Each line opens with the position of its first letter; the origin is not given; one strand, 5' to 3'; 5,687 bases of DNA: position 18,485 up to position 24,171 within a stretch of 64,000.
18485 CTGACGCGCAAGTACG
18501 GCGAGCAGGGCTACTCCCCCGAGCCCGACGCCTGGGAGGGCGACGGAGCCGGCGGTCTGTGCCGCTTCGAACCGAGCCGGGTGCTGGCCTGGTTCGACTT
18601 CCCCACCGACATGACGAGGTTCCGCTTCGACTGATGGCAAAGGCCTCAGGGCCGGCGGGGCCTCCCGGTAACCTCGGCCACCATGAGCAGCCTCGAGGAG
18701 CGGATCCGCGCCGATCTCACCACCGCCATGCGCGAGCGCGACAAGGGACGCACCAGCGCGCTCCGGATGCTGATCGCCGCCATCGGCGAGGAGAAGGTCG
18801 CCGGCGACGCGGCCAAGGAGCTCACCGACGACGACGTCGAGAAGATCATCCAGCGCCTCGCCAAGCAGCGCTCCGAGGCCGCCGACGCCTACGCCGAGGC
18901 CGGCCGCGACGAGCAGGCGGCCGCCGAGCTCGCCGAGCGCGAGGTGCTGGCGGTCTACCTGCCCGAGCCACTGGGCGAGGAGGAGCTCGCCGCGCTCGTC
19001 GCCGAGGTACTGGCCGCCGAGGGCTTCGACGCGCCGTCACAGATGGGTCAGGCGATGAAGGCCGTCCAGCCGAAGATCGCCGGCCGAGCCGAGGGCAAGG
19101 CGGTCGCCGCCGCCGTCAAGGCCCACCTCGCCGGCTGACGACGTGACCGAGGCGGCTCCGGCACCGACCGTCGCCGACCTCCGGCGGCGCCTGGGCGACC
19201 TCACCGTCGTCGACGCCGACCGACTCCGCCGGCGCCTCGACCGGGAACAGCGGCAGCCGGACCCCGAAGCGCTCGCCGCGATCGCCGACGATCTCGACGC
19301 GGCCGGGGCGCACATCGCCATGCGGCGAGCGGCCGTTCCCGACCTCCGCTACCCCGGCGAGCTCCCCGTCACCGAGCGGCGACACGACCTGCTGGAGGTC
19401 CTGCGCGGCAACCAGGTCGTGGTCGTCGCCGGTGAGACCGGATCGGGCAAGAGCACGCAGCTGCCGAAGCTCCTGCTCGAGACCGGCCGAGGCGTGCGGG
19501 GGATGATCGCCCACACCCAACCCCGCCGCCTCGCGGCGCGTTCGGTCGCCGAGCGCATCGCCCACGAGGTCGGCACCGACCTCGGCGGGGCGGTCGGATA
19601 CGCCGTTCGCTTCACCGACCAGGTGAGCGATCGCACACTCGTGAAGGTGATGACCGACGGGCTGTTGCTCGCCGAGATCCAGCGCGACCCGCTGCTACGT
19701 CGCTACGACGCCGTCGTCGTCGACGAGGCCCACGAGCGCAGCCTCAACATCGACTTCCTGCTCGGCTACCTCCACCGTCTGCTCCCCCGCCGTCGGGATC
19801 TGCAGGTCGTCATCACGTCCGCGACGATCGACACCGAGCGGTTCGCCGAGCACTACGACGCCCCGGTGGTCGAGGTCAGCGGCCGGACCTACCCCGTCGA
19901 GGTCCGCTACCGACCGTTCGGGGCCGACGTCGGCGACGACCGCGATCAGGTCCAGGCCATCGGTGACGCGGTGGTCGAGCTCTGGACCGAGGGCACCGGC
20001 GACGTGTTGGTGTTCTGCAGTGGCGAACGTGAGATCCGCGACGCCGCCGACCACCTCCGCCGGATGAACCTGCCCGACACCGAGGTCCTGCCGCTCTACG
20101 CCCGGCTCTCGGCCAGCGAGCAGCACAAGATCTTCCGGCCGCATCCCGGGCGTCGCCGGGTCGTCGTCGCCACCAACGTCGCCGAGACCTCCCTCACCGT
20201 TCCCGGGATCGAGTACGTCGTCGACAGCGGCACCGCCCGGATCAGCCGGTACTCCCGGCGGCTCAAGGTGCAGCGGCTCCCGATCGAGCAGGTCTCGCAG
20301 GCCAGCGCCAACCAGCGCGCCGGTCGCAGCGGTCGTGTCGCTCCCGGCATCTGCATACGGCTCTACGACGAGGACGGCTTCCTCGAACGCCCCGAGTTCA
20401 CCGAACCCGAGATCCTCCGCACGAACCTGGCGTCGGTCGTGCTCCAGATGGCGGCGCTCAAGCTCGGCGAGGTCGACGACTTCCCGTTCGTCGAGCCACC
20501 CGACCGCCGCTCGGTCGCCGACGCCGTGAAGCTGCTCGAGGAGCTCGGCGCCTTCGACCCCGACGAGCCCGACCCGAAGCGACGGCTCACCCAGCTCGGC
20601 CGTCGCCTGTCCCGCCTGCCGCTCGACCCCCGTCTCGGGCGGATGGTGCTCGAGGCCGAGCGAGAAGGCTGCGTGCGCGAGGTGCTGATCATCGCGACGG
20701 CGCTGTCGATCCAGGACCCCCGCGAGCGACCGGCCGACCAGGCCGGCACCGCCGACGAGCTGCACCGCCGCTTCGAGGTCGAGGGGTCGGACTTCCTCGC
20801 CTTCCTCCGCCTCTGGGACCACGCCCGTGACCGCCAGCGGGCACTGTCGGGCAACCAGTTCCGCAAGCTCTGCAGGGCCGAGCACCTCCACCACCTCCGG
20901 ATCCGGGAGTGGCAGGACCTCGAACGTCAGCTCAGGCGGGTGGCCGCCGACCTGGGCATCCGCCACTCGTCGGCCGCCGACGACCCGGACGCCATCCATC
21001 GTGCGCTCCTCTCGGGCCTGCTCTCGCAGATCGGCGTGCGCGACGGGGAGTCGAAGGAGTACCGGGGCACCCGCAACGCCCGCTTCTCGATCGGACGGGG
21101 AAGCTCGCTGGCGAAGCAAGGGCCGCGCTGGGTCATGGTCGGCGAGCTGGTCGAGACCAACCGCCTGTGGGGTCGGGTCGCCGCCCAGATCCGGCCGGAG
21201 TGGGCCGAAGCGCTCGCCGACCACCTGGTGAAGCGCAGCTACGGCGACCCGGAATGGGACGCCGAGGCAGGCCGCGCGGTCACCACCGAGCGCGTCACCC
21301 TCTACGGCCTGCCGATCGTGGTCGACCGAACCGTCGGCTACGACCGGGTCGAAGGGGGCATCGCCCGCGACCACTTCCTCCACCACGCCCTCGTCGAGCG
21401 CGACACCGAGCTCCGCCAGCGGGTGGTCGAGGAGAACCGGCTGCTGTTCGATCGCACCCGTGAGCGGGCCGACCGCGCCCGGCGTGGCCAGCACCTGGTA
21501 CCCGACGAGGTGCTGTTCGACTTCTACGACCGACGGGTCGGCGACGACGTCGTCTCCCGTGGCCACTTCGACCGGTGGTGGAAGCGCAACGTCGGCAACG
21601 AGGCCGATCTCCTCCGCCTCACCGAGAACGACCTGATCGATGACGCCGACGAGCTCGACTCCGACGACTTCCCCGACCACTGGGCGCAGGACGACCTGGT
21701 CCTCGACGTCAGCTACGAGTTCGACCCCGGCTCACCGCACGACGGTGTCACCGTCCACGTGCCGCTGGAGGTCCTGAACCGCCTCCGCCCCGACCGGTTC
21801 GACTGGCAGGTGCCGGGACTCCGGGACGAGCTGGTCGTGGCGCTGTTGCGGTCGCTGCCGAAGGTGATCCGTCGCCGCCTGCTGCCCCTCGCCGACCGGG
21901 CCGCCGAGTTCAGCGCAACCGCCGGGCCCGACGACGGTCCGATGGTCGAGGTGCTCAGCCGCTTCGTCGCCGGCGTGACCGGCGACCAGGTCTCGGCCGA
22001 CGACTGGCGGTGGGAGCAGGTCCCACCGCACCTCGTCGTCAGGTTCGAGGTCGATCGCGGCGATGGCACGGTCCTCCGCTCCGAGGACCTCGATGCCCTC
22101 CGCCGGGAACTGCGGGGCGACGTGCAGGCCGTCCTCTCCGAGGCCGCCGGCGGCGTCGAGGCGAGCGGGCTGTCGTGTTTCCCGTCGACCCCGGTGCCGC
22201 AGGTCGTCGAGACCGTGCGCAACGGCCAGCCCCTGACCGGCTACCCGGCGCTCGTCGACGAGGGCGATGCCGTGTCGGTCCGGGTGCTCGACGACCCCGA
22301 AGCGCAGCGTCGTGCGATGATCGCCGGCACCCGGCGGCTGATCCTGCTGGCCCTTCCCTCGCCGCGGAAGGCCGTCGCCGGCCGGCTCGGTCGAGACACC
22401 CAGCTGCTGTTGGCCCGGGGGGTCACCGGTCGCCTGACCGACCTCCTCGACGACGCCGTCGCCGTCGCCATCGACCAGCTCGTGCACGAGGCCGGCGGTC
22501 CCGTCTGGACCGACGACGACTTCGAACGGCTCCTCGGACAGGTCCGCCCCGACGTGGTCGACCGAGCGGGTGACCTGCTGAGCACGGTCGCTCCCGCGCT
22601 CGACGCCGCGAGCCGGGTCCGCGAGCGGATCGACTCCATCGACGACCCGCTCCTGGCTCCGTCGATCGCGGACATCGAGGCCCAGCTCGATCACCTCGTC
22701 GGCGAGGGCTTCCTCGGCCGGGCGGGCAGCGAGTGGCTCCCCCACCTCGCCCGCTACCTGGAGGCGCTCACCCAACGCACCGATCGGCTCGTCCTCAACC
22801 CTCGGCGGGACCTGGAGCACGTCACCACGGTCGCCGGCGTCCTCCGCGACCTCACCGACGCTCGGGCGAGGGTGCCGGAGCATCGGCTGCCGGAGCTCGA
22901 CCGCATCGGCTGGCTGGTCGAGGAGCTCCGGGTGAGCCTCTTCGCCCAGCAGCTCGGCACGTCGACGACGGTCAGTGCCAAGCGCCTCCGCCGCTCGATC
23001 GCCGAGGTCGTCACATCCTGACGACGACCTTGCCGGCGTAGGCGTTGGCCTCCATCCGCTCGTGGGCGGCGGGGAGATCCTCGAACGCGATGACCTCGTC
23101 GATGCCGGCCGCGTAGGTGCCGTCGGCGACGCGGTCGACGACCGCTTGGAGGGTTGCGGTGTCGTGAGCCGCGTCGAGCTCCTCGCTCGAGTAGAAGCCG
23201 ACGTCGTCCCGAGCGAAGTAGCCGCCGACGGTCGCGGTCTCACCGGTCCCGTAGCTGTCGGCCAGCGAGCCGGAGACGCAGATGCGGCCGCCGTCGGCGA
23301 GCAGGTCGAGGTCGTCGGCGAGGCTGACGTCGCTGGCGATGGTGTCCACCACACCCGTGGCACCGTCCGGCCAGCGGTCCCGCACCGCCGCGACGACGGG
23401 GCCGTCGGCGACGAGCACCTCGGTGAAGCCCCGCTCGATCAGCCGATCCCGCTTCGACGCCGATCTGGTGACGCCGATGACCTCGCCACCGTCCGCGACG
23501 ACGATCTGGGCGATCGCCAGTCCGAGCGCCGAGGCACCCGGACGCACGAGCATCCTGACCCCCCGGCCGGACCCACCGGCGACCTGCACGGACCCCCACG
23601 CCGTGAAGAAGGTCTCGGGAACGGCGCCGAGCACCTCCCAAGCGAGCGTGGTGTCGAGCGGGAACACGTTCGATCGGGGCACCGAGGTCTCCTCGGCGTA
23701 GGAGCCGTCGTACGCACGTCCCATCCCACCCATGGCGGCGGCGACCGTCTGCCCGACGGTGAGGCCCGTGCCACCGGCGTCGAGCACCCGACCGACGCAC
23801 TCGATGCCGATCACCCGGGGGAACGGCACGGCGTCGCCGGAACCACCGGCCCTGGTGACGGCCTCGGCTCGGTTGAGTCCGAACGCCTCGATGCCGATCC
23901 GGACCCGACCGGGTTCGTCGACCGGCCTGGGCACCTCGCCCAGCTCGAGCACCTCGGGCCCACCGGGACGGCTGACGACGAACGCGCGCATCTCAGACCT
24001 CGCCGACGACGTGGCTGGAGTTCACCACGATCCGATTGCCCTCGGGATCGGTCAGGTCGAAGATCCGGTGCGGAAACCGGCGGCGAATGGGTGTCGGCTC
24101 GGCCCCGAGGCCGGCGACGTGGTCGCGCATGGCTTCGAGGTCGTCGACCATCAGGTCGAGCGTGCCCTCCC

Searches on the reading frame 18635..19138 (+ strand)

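Call 38: search_protein_families(library=pfam, proteins=[window:18635-19138:+], max_evalue=0.001)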
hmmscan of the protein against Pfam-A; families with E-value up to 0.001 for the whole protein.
window:18635-19138:+ (167 aa): 1 family
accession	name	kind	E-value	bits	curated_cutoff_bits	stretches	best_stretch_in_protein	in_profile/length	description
PF09424.15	YqeY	-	1.7e-41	142.1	27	1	22-165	2-143/143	Yqey-like protein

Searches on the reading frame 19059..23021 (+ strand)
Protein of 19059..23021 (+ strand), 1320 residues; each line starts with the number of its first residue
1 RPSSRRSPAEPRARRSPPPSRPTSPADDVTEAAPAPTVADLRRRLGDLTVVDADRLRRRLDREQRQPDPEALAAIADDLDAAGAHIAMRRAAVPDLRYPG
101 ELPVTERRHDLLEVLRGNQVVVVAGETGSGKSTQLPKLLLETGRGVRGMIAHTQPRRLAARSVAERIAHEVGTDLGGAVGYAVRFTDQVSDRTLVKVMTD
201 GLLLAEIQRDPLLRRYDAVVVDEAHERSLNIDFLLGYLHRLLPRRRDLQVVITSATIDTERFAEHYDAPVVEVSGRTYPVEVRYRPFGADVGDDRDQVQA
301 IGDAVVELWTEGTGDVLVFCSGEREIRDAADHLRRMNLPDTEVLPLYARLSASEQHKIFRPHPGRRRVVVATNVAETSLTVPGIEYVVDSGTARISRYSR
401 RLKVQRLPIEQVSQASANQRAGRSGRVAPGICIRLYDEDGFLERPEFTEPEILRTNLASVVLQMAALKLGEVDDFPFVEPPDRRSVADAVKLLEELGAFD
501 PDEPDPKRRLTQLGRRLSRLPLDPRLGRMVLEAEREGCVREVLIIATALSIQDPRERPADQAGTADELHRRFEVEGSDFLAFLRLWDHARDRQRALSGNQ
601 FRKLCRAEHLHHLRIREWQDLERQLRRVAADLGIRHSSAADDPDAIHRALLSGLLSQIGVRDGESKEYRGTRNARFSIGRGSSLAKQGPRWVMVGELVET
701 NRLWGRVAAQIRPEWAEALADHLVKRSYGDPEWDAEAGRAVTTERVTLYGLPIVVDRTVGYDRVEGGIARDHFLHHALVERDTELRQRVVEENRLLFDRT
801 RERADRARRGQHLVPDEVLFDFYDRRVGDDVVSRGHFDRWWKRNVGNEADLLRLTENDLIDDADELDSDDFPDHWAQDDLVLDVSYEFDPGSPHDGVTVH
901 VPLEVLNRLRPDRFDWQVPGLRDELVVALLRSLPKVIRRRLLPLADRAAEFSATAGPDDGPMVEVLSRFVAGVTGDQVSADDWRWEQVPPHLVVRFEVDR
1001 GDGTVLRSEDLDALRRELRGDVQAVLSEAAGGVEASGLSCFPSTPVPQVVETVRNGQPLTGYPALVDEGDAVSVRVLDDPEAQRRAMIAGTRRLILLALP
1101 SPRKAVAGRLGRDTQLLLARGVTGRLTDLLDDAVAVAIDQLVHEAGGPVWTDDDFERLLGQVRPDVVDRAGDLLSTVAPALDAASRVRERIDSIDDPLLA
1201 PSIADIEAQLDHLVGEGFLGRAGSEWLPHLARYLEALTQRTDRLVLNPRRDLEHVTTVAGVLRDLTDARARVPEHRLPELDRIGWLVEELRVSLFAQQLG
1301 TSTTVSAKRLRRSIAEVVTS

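Call 38: search_protein_families(library=pfam, proteins=[window:19059-23021:+], max_evalue=0.001)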
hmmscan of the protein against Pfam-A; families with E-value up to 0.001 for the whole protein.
window:19059-23021:+ (1320 aa): 7 families
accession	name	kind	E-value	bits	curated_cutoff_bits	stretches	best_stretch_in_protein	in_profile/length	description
PF11898.13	DUF3418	-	1e-175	586.2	25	1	737-1315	2-581/582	Domain of unknown function (DUF3418)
PF07717.22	OB_NTP_bind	-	8e-14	52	29.5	1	646-722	1-82/83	Oligonucleotide/oligosaccharide-binding (OB)-fold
PF00271.37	Helicase_C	-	2.6e-13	50.6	23.5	1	307-427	8-109/110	Helicase conserved C-terminal domain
PF21010.2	HA2_C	-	1.8e-08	35.2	21.3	1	523-582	1-48/77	Helicase associated domain (HA2), ratchet-like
PF00270.35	DEAD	-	8.3e-07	29.3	26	1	116-258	12-161/167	DEAD/DEAH box helicase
PF13401.12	AAA_22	-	3.1e-06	28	27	1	117-252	4-120/130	AAA domain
PF04408.29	HA2_N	-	3.6e-06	27.4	21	1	489-522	1-29/29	Helicase associated domain (HA2), winged-helix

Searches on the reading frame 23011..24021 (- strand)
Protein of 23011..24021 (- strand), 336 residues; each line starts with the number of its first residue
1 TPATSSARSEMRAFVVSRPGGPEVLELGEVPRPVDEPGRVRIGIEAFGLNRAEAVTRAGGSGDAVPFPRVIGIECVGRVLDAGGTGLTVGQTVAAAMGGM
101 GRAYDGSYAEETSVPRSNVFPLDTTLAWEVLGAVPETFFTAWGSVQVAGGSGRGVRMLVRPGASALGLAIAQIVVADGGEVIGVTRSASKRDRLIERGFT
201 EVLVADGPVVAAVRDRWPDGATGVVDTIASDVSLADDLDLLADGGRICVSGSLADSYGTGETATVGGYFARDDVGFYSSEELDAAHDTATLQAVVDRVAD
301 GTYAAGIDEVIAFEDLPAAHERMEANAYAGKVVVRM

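Call 38: search_protein_families(library=pfam, proteins=[window:23011-24021:-], max_evalue=0.001)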
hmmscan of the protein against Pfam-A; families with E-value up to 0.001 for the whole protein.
window:23011-24021:- (336 aa): 3 families
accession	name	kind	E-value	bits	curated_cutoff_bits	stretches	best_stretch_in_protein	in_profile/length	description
PF13602.12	ADH_zinc_N_2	-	1.7e-12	48.9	27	1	201-334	5-134/134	Zinc-binding dehydrogenase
PF00107.32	ADH_zinc_N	-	3e-11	43.8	31.8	1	165-252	1-90/129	Zinc-binding dehydrogenase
PF08240.17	ADH_N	-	3.1e-09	37.5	23.5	1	37-123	2-103/104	Alcohol dehydrogenase GroES-like domain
